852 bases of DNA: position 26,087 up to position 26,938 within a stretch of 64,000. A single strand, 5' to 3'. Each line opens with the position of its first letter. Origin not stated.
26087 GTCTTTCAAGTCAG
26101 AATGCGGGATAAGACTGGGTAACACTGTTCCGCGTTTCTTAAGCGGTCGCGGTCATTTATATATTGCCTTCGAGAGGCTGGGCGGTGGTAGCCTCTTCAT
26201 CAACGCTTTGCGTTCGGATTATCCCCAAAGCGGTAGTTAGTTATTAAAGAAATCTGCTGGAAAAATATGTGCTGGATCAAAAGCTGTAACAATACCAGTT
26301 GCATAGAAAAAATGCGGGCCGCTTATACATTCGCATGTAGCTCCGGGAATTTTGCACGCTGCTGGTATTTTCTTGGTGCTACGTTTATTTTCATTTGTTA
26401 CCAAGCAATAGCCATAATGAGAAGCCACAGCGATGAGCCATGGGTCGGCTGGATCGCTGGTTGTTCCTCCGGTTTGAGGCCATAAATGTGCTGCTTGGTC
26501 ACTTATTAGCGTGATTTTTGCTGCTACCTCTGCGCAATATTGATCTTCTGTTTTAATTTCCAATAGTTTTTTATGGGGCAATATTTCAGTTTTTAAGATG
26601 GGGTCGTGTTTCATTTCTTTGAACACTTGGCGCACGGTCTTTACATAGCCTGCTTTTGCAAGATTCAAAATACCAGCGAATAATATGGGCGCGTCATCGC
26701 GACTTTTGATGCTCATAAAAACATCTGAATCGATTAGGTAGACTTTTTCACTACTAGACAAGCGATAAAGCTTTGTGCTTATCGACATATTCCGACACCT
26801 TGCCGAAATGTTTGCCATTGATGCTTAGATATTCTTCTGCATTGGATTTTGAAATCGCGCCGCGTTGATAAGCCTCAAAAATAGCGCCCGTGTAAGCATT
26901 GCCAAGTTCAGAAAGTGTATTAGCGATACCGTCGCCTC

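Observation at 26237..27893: Overlapping XRE-ImmA/IrrE protease fusion plus DUF4411 PIN-like nuclease: candidate uncharacterised defence / toxin-antitoxin-like module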

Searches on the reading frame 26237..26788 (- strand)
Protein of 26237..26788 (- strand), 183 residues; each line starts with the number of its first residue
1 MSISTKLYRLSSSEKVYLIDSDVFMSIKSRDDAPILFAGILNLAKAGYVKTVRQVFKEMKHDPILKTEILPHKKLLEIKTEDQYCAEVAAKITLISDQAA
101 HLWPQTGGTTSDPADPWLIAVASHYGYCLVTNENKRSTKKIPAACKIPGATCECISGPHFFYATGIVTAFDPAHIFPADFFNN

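Call 4: search_protein_families(library=pfam, proteins=[window:26237-26788:-], max_evalue=0.1)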
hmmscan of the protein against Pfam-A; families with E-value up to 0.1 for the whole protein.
window:26237-26788:- (183 aa): 1 family
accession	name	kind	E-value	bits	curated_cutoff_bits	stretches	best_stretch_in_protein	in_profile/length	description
PF14367.12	DUF4411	-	5.1e-13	49.6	23.5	1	17-149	1-142/159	Domain of unknown function (DUF4411)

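Call 5: search_protein_families(library=ncbifam, proteins=[window:26237-26788:-], max_evalue=0.1)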
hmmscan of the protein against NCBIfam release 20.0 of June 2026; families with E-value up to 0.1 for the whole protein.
window:26237-26788:- (183 aa): 1 family
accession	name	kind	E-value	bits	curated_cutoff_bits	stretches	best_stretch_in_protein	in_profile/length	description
NF011857.0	PRK15329.1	equivalog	0.034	13.9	99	1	17-51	29-63/138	chaperone SicP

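Call 6: search_protein_families(library=padloc, proteins=[window:26237-26788:-], max_evalue=0.1)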
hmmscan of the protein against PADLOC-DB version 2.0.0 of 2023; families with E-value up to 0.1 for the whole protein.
window:26237-26788:- (183 aa): 0 families

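Call 8: search_solved_structures(query=window:26237-26788:-, max_evalue=10, show_alignments=2)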
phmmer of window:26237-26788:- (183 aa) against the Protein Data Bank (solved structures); distinct sequences matched with E-value up to 10: 5.
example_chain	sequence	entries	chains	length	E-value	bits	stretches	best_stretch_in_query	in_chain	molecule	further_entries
6een_B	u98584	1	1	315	1.4e-10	44.5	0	41-75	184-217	Designer Pentatricopeptide Protein dPPR10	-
6een_A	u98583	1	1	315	2.4e-10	43.8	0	40-73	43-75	Designer Pentatricopeptide Protein dPPR10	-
6een_D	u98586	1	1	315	6.8e-10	42.3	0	42-72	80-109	Designer Pentatricopeptide Protein dPPR10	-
6een_C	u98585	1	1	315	1.5e-09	41.1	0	41-69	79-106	Designer Pentatricopeptide Protein dPPR10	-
4ozs_A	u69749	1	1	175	9.6e-07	32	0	40-75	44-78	Alpha solenoid protein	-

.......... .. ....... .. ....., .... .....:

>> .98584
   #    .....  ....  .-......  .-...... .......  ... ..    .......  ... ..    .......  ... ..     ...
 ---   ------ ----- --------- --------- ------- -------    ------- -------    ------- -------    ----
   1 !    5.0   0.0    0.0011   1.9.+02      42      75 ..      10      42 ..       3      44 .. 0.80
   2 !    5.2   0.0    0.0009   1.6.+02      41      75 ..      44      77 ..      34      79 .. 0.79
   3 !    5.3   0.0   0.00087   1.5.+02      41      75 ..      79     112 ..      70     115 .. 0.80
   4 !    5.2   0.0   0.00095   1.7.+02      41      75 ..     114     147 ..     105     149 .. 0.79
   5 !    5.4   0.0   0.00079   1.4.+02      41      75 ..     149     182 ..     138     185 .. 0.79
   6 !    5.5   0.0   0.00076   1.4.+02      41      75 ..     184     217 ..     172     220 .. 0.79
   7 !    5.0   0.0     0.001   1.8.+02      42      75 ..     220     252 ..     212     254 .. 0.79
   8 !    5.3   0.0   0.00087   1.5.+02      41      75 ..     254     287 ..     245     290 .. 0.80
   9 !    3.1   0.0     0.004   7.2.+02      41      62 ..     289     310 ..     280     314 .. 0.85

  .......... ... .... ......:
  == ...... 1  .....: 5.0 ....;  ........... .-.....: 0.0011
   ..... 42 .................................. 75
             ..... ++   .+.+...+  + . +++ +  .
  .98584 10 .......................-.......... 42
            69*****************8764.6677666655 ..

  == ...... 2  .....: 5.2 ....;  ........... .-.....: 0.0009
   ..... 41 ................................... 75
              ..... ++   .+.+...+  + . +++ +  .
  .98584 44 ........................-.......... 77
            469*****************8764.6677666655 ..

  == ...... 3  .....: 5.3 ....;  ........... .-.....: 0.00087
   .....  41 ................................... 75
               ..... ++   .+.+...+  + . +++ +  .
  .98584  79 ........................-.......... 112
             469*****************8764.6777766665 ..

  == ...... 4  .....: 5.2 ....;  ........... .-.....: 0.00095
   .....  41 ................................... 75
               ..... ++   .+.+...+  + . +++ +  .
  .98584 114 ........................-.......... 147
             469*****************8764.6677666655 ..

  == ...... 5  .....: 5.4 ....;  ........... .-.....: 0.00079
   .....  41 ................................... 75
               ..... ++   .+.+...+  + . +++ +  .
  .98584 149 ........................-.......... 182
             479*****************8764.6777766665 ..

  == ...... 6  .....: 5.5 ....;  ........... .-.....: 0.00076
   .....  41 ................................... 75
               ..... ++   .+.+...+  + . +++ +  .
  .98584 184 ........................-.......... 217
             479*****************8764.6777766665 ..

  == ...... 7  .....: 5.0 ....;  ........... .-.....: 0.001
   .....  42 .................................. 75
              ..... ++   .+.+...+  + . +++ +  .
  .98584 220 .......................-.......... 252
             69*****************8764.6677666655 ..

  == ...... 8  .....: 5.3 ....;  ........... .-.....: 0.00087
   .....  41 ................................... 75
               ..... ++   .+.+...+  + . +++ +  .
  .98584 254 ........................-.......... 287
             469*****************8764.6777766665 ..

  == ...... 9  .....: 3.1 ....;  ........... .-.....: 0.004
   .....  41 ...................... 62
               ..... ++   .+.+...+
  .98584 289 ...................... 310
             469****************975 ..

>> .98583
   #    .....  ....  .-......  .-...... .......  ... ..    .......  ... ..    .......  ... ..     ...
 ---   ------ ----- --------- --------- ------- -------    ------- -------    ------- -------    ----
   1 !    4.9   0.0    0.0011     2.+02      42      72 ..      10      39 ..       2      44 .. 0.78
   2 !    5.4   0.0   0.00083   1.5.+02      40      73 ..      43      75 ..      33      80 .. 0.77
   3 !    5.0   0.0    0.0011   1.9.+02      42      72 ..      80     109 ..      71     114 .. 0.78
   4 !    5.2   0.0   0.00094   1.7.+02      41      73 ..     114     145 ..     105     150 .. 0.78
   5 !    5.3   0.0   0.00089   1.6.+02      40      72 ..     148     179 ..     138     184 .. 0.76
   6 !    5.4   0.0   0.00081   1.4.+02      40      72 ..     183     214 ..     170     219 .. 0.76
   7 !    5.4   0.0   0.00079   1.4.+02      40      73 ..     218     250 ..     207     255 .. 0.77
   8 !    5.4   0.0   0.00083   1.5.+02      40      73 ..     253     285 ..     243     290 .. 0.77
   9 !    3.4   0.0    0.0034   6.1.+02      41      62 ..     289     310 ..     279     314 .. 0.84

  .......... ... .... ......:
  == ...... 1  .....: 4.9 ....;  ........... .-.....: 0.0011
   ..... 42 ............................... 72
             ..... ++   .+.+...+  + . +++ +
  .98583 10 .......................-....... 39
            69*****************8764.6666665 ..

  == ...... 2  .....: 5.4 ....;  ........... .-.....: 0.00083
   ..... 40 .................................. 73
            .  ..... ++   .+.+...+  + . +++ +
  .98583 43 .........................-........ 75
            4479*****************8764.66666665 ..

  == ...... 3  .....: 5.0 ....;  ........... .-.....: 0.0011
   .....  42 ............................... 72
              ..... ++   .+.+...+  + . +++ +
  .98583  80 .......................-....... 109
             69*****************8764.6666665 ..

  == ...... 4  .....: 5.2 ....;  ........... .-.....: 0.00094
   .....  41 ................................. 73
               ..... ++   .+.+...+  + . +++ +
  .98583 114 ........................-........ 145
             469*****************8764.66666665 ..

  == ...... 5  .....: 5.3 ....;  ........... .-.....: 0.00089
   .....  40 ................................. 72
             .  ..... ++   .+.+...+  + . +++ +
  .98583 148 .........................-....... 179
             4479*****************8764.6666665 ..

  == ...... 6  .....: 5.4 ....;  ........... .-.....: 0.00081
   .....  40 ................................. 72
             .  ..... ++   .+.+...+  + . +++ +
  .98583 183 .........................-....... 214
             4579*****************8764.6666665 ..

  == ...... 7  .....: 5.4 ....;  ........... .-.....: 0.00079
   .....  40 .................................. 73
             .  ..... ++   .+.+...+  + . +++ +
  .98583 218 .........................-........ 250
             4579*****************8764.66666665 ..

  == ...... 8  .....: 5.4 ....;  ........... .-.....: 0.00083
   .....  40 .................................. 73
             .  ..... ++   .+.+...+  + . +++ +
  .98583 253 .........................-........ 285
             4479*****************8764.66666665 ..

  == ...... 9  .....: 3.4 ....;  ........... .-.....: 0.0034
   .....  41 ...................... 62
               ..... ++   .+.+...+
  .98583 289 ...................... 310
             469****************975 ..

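Call 14: find_homologous_proteins(query=window:26237-26788:-)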
Query window:26237-26788:- (183 aa): 76 proteins with E <= 0.001 among 154 candidates.
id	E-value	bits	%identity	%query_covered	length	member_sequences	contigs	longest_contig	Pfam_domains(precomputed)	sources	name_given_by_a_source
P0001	1.1e-119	415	100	100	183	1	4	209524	PF14367.13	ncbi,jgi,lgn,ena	jgi:hypothetical protein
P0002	2.6e-104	365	87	100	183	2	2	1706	PF14367.13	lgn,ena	-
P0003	3.7e-103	361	87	100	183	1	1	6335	PF14367.13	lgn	-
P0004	1.9e-72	261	70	87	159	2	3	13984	PF14367.13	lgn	-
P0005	6.4e-67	243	60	95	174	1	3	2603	PF14367.13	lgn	-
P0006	5.4e-64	233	61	95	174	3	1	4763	PF14367.13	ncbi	-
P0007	5.2e-60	220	55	95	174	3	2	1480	PF14367.13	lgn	-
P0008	1.3e-59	219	58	95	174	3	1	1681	PF14367.13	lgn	-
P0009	4.9e-59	217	55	95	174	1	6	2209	PF14367.13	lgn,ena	-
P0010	7.2e-59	217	60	87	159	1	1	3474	PF14367.13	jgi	-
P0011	9.4e-54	200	57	91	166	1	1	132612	PF14367.13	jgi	-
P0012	3.9e-49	185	47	95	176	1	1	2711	PF14367.13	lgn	-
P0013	2.8e-48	182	47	99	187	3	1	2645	PF14367.13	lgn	-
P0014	1.7e-47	180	48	95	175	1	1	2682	PF14367.13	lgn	-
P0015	3.3e-47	179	48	95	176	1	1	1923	PF14367.13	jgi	-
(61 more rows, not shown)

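Call 16: search_solved_structures(query=A1, max_evalue=1, show_alignments=2)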
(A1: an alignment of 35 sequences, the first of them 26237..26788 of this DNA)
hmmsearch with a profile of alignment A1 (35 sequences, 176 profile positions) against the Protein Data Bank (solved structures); distinct sequences matched with E-value up to 1: 13.
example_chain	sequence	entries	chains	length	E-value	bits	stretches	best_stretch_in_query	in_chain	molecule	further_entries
9vzy_D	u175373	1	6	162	5.7e-09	39.1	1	26-140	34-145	DUF4411 family protein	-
9vzz_A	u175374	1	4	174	9.8e-09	38.3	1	26-140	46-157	DUF4411 family protein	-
7jh6_A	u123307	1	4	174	0.0029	20.5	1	25-79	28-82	Two-domain di-Zn(II) and porphyrin-binding protein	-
7jrq_A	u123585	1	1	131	0.03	17.2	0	16-66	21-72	MPP1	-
5tgw_A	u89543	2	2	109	0.069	16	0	25-67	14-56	PS1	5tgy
2be3_A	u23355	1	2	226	0.09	15.6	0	37-91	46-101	GTP pyrophosphokinase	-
9cte_A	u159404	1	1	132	0.096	15.5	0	12-66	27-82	De novo protein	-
5khu_O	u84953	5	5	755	0.4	13.5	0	26-101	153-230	Anaphase-promoting complex subunit 5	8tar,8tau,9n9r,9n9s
9dm3_A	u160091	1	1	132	0.43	13.4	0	24-63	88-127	naphthalenediimide binding protein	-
8g4k_A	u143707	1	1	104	0.67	12.8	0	25-52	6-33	5HCS_TGFBR2_1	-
1o4w_A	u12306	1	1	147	0.71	12.7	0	101-130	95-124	PIN (PilT N-terminus) domain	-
5khr_O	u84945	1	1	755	0.83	12.5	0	26-104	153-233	Anaphase-promoting complex subunit 5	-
2xnf_A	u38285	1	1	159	0.9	12.4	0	23-55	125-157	MEDIATOR OF RNA POLYMERASE II TRANSCRIPTION SUBUNIT 25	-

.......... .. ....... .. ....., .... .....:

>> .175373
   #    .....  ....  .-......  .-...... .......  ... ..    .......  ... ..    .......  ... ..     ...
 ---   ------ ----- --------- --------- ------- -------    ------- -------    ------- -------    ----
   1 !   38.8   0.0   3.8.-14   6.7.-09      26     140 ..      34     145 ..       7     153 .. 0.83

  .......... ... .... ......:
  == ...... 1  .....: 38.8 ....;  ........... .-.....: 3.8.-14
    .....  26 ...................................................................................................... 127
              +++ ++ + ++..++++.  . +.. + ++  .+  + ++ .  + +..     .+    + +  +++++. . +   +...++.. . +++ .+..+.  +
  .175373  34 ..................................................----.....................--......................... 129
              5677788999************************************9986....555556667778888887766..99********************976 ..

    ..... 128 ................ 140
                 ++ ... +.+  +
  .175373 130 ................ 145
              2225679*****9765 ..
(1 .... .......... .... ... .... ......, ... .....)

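Call 17: find_related_loci(query=A1, collection=genome_contigs, flank=6000)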
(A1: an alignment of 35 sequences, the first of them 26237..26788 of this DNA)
Query A1 (183 aa) in genome_contigs; peptide patterns used: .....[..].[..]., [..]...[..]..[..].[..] (x = any residue, [..] = any of these).
171 stretches matched a pattern; 38 encode a relative of the query (tblastn E <= 1e-3); 38 distinct loci.
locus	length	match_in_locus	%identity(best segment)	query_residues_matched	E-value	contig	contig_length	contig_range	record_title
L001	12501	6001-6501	48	17-183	4e-53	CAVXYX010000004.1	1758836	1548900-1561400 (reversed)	MAG: uncultured Alphaproteobacteria bacterium isolate MFD04967.bin.2.127 genome assembly, contig: contig_6710, whole gen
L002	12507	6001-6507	43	13-181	4e-45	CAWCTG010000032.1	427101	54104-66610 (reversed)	MAG: Candidatus Binataceae bacterium isolate MFD03399.bin.1.12 genome assembly, contig: contig_9390, whole genome shotgu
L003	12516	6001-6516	42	8-181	4e-44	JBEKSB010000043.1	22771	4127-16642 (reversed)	MAG: Xanthobacteraceae bacterium isolate SPRUCE 524 SPRUCE_524_43, whole genome shotgun sequence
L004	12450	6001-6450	41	17-168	1e-32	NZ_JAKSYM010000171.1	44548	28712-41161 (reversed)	Methylobacterium sp. J-030 k141_10707, whole genome shotgun sequence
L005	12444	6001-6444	36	17-167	2e-19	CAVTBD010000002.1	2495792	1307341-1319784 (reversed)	MAG: uncultured Alphaproteobacteria bacterium isolate MFD02416.bin.1.43 genome assembly, contig: contig_27251, whole gen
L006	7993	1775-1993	36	96-166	1e-7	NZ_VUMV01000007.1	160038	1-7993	Bilifractor porci strain Oil+RF-744-WCA-WT-13 seq7, whole genome shotgun sequence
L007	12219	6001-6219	36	96-166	1e-7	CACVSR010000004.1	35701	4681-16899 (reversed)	MAG: uncultured Lachnospiraceae bacterium isolate RUG10202 genome assembly, contig: RUG10202_asm_4, whole genome shotgun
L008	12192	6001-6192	42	94-155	1e-6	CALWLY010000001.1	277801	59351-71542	MAG: uncultured Lachnospiraceae bacterium isolate BRZ_LH__bin15 genome assembly, contig: BRZ_LH__NODE_16_length_277801_c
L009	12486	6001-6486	24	17-176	2e-6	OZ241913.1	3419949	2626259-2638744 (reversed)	MAG: Dehalococcoidia bacterium isolate 665203e5-4de3-409e-b258-c822a43d9238 genome assembly, chromosome: 1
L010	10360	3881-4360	28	9-156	4e-6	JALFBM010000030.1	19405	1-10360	MAG: Selenomonadaceae bacterium isolate SUG529 k141_1228155, whole genome shotgun sequence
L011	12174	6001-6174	38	114-166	7e-6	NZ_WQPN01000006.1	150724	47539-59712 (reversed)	Clostridium sp. MCC353 NODE_6_length_150644_cov_47.831272, whole genome shotgun sequence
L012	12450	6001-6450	28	9-148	1e-5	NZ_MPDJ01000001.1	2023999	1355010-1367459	Eisenbergiella tayi strain DSM 26961 scaffold1, whole genome shotgun sequence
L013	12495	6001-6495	26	15-152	8e-6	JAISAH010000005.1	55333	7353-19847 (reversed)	MAG: Gracilibacteraceae bacterium isolate Gx481_bin137 k119_2941136, whole genome shotgun sequence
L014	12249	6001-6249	32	77-155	7e-6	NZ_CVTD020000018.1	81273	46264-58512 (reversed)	Herbinix hemicellulosilytica isolate T3/55T, whole genome shotgun sequence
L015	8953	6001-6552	26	5-158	1e-5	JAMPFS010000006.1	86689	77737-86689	MAG: Clostridium sp. isolate NALB_7861_2 Scaffold_#6__SCF_006___86689_bp, whole genome shotgun sequence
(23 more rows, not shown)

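Call 19: find_encoding_contigs(protein=P0001, flank=8000, max_places=6)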
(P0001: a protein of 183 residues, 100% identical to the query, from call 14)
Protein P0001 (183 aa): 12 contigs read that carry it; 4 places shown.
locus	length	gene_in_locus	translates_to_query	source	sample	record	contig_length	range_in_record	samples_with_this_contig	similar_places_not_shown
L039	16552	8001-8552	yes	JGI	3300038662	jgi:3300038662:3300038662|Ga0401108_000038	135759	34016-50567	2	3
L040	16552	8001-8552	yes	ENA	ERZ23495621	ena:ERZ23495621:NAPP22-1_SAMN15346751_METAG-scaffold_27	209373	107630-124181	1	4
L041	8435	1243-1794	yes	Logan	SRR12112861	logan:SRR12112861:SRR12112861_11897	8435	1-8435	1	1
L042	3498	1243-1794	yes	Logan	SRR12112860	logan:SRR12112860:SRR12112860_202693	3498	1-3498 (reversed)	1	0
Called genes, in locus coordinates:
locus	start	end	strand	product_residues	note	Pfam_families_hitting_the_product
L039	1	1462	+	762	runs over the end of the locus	PF00580:UvrD-helicase, PF13245:AAA_19, PF13604:AAA_30 (faint), PF13538:UvrD_C_2 (faint), PF13361:UvrD_C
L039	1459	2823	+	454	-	-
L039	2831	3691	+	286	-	PF06325:PrmA, PF05175:MTS, PF10294:Methyltransf_16 (weak), PF02475:TRM5-TYW2_MTfase (weak), PF08242:Methyltransf_12 (weak), PF13649:Methyltransf_25, PF13847:Methyltransf_31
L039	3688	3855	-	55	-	-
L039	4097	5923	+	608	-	PF01321:Creatinase_N, PF16189:Creatinase_N_2, PF00557:Peptidase_M24, PF16188:Peptidase_M24_C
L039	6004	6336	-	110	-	-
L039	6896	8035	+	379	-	PF13413:HTH_25 (weak), PF13560:HTH_31 (weak), PF06114:Peptidase_M78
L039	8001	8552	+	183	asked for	PF14367:DUF4411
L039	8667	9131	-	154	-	-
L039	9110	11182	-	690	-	PF22745:Nlig-Ia, PF01653:DNA_ligase_aden, PF03120:OB_DNA_ligase, PF03119:DNA_ligase_ZBD, PF12826:HHH_2, PF00533:BRCT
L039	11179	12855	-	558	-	PF02463:SMC_N, PF13476:AAA_23, PF13304:AAA_21 (faint)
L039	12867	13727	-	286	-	PF13512:TPR_18, PF13525:YfiO, PF13174:TPR_6 (faint), PF13432:TPR_16 (faint)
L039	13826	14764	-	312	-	PF03331:LpxC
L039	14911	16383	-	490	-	PF00091:Tubulin, PF12327:FtsZ_C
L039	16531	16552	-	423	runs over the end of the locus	PF11104:PilM_2 (faint), PF14450:FtsA, PF02491:SHS2_FTSA, PF06723:MreB_Mbl, PF14450:FtsA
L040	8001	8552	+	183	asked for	PF14367:DUF4411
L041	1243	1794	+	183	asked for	PF14367:DUF4411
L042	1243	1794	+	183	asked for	PF14367:DUF4411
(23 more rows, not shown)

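Call 20: find_encoding_contigs(protein=P0003, flank=8000, max_places=4)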
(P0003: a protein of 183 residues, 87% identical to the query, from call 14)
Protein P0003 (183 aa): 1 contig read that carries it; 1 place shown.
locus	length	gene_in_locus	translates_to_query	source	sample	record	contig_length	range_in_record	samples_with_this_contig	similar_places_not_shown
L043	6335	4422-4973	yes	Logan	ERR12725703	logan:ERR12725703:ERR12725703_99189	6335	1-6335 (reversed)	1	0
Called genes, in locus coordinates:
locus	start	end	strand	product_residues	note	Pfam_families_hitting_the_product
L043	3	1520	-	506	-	?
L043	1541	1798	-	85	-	-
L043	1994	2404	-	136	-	PF12599:DUF3768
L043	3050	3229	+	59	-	-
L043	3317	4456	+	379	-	PF13413:HTH_25 (weak), PF13560:HTH_31 (weak), PF06114:Peptidase_M78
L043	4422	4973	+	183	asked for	PF14367:DUF4411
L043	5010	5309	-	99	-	-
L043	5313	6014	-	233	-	-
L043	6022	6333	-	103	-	?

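Call 52: predict_structure(alignment_id=A1)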
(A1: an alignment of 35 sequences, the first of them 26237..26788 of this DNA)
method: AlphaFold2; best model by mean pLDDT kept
length: 183 residues; sequences in the alignment: 35
mean_pLDDT: 89.3   pTM: 0.85
mean pLDDT of the five models: 89.3, 88.8, 88.8, 88.7, 88.6
residues with pLDDT >= 90: 143; 70-90: 20; 50-70: 9; < 50: 11
segments of 3 or more residues with pLDDT < 50: 1-5
pLDDT, mean of each block of 10 residues (from residue 1): 45 81 95 96 98 95 96 98 98 96 67 93 98 93 97 97 91 80 76
secondary structure, 60 per line:
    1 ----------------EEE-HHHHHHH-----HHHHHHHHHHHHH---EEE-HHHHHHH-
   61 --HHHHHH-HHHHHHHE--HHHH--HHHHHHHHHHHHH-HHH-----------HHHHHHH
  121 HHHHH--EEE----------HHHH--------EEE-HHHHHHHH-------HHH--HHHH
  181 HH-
elements in order: E17-19 H21-27 H33-45 E49-51 H53-59 H63-68 H70-76 H80-83 H86-98 H114-125 E128-130 H141-144 E153-155 H157-164 H177-182
